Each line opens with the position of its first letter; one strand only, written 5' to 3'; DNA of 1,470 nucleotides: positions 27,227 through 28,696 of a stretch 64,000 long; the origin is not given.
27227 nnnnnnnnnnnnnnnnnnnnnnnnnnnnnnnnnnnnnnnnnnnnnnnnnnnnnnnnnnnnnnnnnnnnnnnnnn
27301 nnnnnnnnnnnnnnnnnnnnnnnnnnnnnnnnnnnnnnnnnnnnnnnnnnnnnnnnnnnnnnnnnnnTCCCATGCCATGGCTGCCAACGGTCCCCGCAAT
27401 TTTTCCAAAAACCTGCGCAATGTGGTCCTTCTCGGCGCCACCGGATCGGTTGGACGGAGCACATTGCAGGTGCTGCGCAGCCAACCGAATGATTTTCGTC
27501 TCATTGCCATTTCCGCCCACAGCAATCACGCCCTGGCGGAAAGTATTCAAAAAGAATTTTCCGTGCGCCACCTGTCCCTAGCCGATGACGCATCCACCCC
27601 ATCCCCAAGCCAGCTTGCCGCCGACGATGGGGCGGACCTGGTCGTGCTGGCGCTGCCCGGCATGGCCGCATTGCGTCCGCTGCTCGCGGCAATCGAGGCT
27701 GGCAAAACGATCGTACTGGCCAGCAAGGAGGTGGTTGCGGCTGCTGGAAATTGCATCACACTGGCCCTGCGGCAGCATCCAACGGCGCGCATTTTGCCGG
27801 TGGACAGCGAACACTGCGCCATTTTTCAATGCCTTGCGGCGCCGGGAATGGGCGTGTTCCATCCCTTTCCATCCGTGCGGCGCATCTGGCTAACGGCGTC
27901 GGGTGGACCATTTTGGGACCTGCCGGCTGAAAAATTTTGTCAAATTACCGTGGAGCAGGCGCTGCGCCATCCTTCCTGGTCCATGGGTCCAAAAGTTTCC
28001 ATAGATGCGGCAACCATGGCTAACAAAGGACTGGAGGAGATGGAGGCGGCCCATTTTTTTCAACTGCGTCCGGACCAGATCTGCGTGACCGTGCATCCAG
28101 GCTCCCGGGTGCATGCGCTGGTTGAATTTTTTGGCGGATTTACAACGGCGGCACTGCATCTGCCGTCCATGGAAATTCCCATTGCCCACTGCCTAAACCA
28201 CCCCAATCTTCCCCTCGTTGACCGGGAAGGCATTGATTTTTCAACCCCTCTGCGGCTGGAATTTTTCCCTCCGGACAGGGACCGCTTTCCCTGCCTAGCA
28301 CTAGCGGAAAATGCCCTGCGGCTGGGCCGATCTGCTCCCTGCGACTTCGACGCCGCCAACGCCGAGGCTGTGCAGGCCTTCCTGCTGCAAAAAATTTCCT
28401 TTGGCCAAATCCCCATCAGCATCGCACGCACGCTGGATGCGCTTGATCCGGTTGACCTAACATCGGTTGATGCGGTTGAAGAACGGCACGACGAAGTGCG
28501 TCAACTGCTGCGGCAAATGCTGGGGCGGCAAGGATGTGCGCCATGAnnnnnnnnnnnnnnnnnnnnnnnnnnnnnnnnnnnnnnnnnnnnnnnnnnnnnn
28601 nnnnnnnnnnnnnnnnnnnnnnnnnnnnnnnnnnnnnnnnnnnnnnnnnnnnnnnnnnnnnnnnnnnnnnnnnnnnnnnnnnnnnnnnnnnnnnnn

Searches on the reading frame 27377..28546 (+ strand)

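Call 59: search_protein_families(library=pfam, proteins=[window:27377-28546:+], max_evalue=0.0001)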
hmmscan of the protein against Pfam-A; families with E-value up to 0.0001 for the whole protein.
window:27377-28546:+ (389 aa): 5 families
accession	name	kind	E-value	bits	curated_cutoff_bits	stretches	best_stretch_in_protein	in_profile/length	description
PF08436.17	DXP_redisom_C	-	8.9e-33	112.7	26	1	139-228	1-84/84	1-deoxy-D-xylulose 5-phosphate reductoisomerase C-terminal domain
PF13288.12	DXPR_C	-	7.7e-26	91.1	27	1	262-376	3-114/115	DXP reductoisomerase C-terminal domain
PF02670.22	DXP_reductoisom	-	1.3e-22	81.3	21.7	2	16-74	1-59/129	1-deoxy-D-xylulose 5-phosphate reductoisomerase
PF01118.30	Semialdhyde_dh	-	2.6e-06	28.3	26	1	15-116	1-97/121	Semialdehyde dehydrogenase, NAD binding domain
PF03435.24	Sacchrp_dh_NADP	-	6.7e-05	23.7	25.1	0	16-113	1-96/129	Saccharopine dehydrogenase NADP binding domain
